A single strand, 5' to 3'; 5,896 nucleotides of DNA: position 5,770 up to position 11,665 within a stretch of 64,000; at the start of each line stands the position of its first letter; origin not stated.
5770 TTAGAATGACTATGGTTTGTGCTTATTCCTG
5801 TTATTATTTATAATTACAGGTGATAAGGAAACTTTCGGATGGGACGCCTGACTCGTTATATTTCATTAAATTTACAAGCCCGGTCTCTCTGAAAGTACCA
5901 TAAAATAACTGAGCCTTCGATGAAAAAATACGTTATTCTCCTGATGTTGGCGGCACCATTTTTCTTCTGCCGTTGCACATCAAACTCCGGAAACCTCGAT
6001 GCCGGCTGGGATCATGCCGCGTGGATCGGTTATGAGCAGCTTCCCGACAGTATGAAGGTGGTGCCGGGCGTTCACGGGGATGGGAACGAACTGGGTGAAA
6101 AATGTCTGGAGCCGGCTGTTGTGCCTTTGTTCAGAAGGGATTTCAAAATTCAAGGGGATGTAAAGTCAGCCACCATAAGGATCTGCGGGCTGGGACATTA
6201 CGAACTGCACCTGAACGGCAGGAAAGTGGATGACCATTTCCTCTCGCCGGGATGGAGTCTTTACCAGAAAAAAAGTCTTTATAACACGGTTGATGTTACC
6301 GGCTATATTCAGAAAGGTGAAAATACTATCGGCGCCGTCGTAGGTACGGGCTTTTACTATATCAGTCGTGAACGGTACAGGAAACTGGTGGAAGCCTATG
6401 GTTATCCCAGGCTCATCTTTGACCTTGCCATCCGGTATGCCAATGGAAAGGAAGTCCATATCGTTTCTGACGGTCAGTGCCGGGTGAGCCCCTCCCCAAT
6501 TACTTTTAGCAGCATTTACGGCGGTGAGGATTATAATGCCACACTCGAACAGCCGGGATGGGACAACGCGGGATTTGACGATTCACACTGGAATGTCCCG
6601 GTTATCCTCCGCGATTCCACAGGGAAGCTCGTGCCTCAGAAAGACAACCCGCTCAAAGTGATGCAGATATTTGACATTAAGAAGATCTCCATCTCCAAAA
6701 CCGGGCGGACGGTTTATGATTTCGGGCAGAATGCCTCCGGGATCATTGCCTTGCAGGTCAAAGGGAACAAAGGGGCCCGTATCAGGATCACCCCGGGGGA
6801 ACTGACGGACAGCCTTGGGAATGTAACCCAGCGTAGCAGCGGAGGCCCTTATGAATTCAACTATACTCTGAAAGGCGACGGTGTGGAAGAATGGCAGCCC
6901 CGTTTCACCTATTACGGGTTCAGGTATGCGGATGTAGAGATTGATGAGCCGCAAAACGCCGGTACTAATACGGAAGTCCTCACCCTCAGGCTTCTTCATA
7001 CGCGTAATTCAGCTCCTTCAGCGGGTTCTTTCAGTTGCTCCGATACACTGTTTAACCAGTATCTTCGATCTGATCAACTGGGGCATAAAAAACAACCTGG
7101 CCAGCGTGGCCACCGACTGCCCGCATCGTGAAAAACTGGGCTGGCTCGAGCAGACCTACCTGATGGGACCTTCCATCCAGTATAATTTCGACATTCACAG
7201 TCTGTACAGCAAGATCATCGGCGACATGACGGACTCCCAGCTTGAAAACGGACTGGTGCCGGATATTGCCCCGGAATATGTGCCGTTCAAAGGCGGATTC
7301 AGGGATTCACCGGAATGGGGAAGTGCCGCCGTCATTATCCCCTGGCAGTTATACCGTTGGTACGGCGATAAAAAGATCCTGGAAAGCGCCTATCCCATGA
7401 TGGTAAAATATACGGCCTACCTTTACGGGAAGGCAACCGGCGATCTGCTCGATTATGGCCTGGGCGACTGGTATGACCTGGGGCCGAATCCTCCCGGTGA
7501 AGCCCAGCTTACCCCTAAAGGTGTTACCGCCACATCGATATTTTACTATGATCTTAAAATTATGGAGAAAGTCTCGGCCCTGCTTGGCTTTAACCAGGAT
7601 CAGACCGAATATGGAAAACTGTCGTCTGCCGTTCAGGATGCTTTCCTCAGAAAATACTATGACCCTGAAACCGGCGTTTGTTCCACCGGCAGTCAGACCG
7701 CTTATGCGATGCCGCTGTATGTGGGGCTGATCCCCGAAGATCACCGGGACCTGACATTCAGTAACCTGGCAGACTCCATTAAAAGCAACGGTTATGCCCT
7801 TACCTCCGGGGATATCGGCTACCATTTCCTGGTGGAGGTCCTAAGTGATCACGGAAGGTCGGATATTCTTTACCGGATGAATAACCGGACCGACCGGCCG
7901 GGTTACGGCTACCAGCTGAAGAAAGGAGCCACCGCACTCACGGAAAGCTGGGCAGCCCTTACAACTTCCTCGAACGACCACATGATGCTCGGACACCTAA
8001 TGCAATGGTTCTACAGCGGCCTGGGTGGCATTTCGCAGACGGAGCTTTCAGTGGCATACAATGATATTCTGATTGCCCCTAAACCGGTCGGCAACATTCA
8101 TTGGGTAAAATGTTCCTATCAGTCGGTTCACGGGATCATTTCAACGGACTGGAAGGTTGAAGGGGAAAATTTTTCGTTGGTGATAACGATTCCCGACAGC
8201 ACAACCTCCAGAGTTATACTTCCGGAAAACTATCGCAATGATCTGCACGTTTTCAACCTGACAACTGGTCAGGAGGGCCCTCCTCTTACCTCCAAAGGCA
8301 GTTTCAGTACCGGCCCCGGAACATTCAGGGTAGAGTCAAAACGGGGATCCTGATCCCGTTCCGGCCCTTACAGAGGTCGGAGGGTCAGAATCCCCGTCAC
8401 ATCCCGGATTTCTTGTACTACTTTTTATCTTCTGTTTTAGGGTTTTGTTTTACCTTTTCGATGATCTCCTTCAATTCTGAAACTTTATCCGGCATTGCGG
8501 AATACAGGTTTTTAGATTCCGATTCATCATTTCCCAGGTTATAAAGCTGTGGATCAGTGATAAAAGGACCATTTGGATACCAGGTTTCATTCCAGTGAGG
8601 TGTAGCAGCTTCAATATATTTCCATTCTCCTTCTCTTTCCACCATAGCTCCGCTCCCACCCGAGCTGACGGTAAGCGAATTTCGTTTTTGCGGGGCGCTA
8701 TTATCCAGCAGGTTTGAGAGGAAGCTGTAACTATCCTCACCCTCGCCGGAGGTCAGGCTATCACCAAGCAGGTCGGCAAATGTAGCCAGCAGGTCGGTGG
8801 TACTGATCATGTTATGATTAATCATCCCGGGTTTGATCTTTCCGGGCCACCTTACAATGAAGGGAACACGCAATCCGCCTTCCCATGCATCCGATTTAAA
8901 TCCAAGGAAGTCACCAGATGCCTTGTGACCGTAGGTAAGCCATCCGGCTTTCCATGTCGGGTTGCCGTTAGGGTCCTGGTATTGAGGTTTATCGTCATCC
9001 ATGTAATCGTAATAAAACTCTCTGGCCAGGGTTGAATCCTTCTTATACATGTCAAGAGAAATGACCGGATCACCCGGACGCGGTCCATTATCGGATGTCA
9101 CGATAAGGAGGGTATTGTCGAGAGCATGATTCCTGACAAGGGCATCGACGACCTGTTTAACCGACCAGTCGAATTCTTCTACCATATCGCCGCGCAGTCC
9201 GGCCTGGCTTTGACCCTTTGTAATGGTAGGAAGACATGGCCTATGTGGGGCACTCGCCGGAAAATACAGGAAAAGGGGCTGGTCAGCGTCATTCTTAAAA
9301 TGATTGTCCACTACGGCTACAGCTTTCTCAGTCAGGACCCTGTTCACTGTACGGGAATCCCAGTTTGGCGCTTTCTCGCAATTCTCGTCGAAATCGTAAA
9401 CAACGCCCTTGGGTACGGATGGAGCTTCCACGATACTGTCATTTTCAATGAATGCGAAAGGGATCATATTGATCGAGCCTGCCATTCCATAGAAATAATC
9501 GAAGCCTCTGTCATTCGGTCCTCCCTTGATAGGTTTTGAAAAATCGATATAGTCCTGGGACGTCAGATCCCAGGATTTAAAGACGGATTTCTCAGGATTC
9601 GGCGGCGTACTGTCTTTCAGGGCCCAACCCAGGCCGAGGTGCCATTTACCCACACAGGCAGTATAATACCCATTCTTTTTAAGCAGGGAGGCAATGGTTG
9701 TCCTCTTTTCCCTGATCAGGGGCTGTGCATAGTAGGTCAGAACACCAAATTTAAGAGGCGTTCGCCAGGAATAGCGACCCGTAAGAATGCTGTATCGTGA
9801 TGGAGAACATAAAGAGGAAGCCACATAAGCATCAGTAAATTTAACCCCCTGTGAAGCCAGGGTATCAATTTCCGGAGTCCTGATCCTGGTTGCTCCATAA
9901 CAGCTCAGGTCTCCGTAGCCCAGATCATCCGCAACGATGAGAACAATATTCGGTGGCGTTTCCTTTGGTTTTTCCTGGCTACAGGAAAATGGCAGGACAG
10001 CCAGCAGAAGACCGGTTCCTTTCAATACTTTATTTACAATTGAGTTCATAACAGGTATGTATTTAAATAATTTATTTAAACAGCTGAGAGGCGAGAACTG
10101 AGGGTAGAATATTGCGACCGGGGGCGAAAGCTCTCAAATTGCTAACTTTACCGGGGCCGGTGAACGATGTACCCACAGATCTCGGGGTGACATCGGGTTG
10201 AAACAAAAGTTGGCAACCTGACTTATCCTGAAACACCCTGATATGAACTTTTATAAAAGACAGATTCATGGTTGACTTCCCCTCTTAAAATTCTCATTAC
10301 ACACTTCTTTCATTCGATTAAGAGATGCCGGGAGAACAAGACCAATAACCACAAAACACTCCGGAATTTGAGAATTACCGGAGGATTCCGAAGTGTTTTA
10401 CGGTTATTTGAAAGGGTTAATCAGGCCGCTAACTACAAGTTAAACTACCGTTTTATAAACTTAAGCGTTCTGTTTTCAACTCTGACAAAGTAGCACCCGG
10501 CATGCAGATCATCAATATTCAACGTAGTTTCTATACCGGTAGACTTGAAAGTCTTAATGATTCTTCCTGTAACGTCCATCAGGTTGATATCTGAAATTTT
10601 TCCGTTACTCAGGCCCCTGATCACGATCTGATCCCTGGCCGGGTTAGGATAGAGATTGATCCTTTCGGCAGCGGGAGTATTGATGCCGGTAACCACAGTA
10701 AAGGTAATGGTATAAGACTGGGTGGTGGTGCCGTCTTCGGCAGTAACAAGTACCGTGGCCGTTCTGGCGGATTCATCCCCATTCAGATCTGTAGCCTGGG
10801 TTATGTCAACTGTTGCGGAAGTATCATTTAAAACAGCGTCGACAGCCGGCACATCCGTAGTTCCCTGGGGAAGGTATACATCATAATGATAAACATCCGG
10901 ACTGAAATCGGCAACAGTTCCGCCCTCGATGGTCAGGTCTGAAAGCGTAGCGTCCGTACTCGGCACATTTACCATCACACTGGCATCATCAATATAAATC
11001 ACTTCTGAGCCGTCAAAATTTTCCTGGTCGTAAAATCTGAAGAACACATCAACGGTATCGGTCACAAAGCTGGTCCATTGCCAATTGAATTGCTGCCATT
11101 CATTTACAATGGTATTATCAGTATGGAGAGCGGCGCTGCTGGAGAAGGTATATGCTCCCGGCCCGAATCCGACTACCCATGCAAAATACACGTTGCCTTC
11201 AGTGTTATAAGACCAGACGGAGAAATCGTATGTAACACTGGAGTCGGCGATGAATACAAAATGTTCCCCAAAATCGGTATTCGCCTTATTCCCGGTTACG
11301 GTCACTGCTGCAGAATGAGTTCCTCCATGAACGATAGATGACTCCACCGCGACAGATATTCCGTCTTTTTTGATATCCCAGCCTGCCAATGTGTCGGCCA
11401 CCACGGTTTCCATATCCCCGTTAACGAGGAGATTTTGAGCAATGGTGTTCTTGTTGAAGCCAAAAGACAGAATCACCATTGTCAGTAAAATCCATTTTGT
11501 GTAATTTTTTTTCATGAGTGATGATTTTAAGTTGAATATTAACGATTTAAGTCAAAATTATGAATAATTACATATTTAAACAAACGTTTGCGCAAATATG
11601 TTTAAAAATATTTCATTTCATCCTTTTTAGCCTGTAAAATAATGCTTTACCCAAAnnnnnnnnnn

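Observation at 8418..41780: Large LacI-controlled PUL that may target a ribose/phosphate-containing (and sulfated) polymer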

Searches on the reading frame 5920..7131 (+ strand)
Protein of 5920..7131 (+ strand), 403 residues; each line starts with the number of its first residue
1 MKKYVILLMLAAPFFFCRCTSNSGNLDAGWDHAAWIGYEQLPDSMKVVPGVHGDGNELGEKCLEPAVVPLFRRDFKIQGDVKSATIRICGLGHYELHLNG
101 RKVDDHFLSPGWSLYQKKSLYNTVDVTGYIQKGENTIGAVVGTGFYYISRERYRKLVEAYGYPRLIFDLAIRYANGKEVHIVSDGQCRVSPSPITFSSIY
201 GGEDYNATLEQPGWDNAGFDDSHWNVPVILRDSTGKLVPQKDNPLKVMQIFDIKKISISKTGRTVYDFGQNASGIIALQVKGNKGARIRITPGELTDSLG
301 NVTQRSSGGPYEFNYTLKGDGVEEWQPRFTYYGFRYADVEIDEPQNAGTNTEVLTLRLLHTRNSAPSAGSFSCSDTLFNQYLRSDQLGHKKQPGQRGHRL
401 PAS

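Call 8: search_protein_families(library=pfam, proteins=[window:5920-7131:+])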
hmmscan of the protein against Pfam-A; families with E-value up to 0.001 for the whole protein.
window:5920-7131:+ (403 aa): 2 families
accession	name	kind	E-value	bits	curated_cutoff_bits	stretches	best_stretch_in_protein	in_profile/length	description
PF08531.16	Bac_rhamnosid_N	-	9.5e-50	169.2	25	1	80-249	2-172/172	Alpha-L-rhamnosidase N-terminal domain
PF05592.18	Bac_rhamnosid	-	1.4e-20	73.5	22.2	1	260-352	4-94/102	Bacterial alpha-L-rhamnosidase concanavalin-like domain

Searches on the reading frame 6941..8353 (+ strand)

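Call 8: search_protein_families(library=pfam, proteins=[window:6941-8353:+])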
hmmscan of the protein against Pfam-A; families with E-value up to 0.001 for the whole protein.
window:6941-8353:+ (470 aa): 2 families
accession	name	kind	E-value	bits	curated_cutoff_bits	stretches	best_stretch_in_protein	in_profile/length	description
PF17389.8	Bac_rhamnosid6H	-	1.7e-90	304.1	24.5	1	38-359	13-337/339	Bacterial alpha-L-rhamnosidase 6 hairpin glycosidase domain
PF17390.7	Bac_rhamnosid_C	-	1.7e-15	57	22.1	1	364-433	2-69/78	Bacterial alpha-L-rhamnosidase C-terminal domain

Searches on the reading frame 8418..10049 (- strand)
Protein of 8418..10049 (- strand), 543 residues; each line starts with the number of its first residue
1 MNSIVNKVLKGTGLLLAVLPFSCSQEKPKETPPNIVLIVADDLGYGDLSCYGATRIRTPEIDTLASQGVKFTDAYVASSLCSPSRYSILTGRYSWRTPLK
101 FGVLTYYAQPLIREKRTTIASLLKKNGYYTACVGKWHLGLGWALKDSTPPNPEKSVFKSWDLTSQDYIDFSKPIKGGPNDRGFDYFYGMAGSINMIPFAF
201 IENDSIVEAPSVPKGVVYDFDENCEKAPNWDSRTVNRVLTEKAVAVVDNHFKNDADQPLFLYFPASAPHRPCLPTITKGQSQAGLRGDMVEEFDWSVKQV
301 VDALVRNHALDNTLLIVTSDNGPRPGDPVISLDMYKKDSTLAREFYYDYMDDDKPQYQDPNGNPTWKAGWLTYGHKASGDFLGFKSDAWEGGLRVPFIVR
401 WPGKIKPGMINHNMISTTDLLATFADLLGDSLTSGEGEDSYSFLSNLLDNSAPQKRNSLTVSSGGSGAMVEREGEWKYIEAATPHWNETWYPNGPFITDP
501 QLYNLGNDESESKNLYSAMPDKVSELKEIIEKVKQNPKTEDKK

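Call 3: search_protein_families(library=pfam, proteins=[window:8418-10049:-])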
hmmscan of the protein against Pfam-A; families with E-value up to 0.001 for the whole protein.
window:8418-10049:- (543 aa): 3 families
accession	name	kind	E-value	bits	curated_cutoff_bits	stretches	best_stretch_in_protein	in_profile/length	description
PF00884.28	Sulfatase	-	8.3e-54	183.4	25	1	33-429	1-300/301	Sulfatase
PF16347.10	SGSH_C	-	1e-07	32.7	29.3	1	389-430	12-53/154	N-sulphoglucosamine sulphohydrolase, C-terminal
PF01663.27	Phosphodiest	-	5.8e-06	26.6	23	0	288-340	186-240/342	Type I phosphodiesterase / nucleotide pyrophosphatase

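Call 33: search_solved_structures(query=window:8418-10049:-, max_evalue=1e-20)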
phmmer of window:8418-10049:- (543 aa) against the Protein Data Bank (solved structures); distinct sequences matched with E-value up to 1e-20: 43.
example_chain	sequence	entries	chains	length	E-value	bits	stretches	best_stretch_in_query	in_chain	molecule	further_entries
7p26_AAA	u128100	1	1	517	1.3e-71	245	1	22-212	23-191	Putative arylsulfatase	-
6s20_C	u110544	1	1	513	2.6e-70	240.7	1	31-141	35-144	N-acetylgalactosamine-6-O-sulfatase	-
7oze_AAA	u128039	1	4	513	2.8e-70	240.6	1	29-141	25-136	Putative secreted sulfatase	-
9bau_A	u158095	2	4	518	2.2e-69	237.7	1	29-209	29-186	S1_15B sulfatase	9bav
9bas_B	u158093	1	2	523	2.3e-66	227.7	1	32-218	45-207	S1_15A sulfatase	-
9s7x_A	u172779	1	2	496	8.3e-62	212.6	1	31-207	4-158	Sulfatase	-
9s85_A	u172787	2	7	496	1.9e-60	208.1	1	31-207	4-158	Sulfatase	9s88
7ozc_AAA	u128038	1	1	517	2.6e-53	184.6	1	28-141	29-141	Arylsulfatase A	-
9hh3_A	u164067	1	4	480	1.2e-44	156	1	29-140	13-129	Sulfatase, family S1-19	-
9hh2_A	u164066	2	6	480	2.8e-43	151.5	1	29-140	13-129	Sulfatase, family S1-19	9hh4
6bia_A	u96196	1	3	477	1.9e-42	148.7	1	29-139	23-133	Sulfatase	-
1e2s_P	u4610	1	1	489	2e-42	148.6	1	32-141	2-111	Arylsulfatase A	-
1e1z_P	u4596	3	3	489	2.8e-42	148.2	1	32-141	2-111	Arylsulfatase A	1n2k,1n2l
1e3c_P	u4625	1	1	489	2.8e-42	148.1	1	32-141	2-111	Arylsulfatase A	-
8eg3_A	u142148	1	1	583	4e-42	147.6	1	21-149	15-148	Steryl-sulfatase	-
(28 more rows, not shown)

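Call 89: search_protein_families(library=ncbifam, proteins=[window:8418-10049:-], max_evalue=1e-10)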
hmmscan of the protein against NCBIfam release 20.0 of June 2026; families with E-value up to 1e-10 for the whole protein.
window:8418-10049:- (543 aa): 4 families
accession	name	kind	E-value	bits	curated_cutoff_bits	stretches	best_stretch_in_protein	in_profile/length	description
NF010322.0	PRK13759.1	equivalog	2.6e-33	115.3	481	1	30-138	4-107/486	arylsulfatase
TIGR03417.1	chol_sulfatase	equivalog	3e-28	99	433.45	1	32-138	2-103/500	choline-sulfatase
NF045661.1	HdlasePehA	equivalog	9.9e-17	60.7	900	0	33-134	3-98/506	phosphoric/sulfuric ester hydrolase PehA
NF052527.1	Mn_arylsulf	exception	1.8e-15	56.8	850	1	33-138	2-103/479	manganese-dependent arylsulfatase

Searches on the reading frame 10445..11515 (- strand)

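Call 3: search_protein_families(library=pfam, proteins=[window:10445-11515:-])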
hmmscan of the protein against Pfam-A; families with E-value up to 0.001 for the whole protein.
window:10445-11515:- (356 aa): 2 families
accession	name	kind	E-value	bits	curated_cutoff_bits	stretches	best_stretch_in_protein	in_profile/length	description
PF18962.6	Por_Secre_tail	-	1.4e-12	48.2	27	1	288-354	1-70/75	Secretion system C-terminal sorting domain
PF12733.13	Cadherin-like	-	7.8e-06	26.7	24.2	1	191-273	1-87/89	Cadherin-like beta sandwich domain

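Call 5: search_protein_families(library=ncbifam, proteins=[window:10445-11515:-], max_evalue=0.01)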
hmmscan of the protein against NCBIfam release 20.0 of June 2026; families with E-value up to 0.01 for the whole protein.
window:10445-11515:- (356 aa): 2 families
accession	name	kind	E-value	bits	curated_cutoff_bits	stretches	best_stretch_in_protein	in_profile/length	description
TIGR04183.1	Por_Secre_tail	domain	1.1e-11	44.6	23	1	288-356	1-72/72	T9SS type A sorting domain-containing protein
NF050177.1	TapA_OM_Porphy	equivalog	1.8e-07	30.3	500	1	283-355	468-539/544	TapA/TapC family T9SS-dependent outer membrane protein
